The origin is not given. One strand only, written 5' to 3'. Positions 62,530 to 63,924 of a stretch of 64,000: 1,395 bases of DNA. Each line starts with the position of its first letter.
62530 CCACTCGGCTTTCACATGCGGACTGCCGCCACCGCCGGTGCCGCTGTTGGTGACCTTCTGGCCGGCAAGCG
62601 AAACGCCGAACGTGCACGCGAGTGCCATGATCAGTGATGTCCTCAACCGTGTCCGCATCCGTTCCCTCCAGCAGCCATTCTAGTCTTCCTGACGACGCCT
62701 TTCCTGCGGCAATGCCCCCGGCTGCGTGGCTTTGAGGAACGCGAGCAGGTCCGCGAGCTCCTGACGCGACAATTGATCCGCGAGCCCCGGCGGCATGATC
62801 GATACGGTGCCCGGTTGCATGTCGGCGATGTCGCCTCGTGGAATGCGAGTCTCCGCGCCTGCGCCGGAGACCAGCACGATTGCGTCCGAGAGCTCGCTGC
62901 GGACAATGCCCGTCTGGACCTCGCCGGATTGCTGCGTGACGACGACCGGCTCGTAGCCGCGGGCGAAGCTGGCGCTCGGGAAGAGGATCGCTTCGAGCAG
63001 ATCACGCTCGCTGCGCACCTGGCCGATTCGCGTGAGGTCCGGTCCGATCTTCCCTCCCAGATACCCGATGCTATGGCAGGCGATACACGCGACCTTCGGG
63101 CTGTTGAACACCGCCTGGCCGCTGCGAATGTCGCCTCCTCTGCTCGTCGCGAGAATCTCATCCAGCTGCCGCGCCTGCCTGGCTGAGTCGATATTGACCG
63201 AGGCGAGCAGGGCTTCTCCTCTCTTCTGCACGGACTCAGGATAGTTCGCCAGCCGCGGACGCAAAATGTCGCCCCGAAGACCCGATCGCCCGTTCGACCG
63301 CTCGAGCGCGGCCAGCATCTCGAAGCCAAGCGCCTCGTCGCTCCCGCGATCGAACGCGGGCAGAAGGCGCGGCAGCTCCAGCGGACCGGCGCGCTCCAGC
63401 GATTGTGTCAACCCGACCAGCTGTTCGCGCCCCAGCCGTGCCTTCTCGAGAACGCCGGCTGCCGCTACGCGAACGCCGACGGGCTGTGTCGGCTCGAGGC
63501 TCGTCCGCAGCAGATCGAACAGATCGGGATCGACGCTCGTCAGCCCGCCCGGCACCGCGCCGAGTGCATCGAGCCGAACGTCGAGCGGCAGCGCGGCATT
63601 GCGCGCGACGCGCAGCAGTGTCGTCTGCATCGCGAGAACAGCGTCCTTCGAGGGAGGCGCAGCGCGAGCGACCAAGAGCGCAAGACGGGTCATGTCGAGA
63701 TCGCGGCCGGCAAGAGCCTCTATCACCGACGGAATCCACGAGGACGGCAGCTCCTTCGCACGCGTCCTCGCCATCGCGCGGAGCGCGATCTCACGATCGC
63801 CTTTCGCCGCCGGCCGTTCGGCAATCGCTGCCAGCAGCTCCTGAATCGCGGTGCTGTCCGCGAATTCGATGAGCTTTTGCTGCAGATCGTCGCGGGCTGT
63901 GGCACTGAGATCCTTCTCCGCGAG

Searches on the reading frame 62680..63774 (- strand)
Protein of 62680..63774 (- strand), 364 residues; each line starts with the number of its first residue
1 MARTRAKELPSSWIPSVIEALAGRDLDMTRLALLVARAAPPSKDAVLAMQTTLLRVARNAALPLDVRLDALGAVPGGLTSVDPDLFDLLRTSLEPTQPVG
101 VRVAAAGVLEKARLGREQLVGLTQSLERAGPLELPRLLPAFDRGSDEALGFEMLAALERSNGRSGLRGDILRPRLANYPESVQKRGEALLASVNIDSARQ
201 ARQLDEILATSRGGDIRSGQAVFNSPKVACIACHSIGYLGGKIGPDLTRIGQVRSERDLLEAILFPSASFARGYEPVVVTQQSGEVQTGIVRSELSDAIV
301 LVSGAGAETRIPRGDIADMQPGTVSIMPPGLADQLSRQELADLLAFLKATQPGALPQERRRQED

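Call 6: search_protein_families(library=pfam, proteins=[window:62680-63774:-], max_evalue=0.01)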
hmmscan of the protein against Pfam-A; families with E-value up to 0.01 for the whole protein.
window:62680-63774:- (364 aa): 2 families
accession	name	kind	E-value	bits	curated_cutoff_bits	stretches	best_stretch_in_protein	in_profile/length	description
PF00034.26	Cytochrom_C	-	2.1e-06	29.4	21.3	1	218-349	3-88/90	Cytochrome c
PF13442.11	Cytochrome_CBB3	-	0.00025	21.8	27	0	215-251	2-29/68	Cytochrome C oxidase, cbb3-type, subunit III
